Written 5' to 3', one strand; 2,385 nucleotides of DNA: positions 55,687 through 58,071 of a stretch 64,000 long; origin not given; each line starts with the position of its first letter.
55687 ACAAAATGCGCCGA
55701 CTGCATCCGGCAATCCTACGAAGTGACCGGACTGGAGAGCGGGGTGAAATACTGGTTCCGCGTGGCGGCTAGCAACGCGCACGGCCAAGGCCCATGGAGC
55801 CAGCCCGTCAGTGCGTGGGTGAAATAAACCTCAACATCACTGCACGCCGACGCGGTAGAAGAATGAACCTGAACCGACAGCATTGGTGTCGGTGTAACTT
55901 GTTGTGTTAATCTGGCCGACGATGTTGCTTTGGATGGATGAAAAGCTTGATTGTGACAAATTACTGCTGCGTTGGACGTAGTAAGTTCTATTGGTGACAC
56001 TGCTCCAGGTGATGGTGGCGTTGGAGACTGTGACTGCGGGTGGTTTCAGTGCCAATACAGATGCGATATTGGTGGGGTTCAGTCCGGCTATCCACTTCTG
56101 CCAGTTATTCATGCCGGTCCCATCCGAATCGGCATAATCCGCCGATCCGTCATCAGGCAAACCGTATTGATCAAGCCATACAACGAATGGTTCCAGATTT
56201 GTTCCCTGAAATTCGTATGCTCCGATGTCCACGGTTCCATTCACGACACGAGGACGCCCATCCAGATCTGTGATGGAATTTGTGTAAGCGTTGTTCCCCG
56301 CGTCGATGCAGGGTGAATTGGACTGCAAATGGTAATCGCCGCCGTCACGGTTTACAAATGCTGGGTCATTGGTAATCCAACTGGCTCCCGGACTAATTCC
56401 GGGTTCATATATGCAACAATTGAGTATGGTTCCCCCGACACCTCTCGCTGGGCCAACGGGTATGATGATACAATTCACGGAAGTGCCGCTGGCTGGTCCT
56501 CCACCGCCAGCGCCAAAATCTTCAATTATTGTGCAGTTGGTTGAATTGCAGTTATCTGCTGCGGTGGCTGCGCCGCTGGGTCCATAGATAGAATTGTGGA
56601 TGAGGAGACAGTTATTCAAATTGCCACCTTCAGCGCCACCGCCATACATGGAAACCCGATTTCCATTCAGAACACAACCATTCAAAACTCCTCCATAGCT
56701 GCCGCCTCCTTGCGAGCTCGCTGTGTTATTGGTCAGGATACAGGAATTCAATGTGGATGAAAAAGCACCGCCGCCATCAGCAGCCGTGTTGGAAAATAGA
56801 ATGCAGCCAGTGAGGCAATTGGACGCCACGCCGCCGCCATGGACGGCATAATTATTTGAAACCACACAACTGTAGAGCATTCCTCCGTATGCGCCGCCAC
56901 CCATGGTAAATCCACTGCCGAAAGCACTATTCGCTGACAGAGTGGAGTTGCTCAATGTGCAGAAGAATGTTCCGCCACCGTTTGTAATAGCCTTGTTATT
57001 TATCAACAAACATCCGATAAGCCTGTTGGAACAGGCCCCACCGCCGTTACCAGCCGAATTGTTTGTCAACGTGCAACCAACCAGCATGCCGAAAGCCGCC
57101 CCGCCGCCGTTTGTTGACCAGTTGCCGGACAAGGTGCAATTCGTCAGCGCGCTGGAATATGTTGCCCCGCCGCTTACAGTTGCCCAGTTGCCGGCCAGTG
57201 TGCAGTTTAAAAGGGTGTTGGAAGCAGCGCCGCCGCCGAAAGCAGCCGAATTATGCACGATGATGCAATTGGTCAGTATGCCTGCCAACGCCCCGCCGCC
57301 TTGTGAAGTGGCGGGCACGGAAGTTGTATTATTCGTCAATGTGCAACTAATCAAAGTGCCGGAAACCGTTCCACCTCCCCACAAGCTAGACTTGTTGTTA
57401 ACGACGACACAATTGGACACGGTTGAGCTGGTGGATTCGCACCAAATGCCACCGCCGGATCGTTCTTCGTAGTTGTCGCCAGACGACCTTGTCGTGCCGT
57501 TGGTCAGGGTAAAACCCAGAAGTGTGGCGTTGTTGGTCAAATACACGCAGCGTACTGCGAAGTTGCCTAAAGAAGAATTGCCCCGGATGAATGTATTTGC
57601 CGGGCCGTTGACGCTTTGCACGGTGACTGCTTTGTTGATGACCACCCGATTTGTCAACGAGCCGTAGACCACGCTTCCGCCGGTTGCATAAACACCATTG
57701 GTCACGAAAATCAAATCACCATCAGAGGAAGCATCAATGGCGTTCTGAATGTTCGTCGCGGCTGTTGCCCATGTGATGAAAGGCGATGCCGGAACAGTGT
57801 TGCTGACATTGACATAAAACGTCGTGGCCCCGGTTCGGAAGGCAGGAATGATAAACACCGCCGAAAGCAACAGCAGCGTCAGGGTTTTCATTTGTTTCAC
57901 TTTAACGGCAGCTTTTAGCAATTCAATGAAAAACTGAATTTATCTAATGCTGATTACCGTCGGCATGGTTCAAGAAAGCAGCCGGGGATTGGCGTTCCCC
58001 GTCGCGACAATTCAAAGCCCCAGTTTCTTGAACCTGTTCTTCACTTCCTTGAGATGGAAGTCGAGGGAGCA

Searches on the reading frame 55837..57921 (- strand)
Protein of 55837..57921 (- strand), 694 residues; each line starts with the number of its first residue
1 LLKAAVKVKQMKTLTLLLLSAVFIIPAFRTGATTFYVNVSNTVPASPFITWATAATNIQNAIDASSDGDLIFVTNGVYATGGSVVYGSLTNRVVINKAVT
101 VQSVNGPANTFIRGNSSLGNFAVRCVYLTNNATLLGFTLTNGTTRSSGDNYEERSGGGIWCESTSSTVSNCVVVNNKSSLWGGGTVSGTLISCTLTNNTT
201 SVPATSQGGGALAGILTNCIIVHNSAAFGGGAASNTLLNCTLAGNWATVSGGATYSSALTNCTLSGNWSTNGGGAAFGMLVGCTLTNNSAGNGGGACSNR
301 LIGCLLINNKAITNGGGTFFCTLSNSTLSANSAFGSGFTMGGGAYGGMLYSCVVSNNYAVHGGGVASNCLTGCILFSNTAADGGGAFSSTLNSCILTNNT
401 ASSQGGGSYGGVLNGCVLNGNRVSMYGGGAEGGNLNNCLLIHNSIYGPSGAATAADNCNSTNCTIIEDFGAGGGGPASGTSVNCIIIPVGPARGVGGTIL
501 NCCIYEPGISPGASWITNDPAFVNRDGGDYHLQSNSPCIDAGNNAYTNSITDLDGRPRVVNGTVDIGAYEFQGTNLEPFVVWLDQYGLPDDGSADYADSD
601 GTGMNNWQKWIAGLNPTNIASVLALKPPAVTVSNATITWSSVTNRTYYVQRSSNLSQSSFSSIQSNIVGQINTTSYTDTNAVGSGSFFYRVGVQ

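Call 7: search_protein_families(library=pfam, proteins=[window:55837-57921:-], max_evalue=1)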
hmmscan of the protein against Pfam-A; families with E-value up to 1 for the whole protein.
window:55837-57921:- (694 aa): 0 families

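Call 8: search_protein_families(library=ncbifam, proteins=[window:55837-57921:-], max_evalue=1)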
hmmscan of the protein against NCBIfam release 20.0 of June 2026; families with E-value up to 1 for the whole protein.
window:55837-57921:- (694 aa): 1 family
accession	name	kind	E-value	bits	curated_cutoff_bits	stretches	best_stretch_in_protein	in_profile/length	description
NF041518.1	choice_anch_Q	domain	1.7e-11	44.2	25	1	530-572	17-58/58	choice-of-anchor Q domain-containing protein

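Call 52: find_homologous_proteins(query=window:55840-57888:-, max_evalue=0.00001)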
Query window:55840-57888:- (683 aa): 3512 proteins with E <= 0.00001 among 8000 candidates; the best 120 are listed.
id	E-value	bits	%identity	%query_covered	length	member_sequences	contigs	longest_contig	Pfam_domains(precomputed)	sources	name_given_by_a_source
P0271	0.0e+0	1491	100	100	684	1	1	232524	-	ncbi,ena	-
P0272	3.3e-296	1002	69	100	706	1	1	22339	-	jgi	jgi:hypothetical protein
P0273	5.3e-271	919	66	100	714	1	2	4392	-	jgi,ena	jgi:hypothetical protein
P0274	1.6e-252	858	42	53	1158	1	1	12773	PF17161.11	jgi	jgi:hypothetical protein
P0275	1.7e-252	858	44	49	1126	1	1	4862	-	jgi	jgi:hypothetical protein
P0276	1.0e-240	819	46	80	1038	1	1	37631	-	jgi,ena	-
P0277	6.2e-240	816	45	96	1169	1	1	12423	PF00801.27,PF18911.7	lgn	-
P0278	1.7e-233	795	45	64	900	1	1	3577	-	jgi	jgi:hypothetical protein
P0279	2.6e-230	784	47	61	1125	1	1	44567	PF00801.27,PF18911.7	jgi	jgi:PKD domain-containing protein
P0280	1.8e-229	782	44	65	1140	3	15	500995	PF00801.27,PF18911.7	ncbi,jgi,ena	ncbi:MAG: choice-of-anchor Q domain-containing protein [Verrucomicrobiota bacterium]|jgi:predicted o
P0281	6.7e-229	780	42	96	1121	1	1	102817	-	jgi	jgi:hypothetical protein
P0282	7.2e-228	776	46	96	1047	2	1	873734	PF13229.13,PF05048.20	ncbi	ncbi:MAG: choice-of-anchor Q domain-containing protein [Limisphaerales bacterium]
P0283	1.7e-225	769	49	96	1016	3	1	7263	-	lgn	-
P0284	1.0e-224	766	49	96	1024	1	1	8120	-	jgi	jgi:hypothetical protein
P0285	2.3e-223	761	41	61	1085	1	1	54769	PF00801.27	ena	-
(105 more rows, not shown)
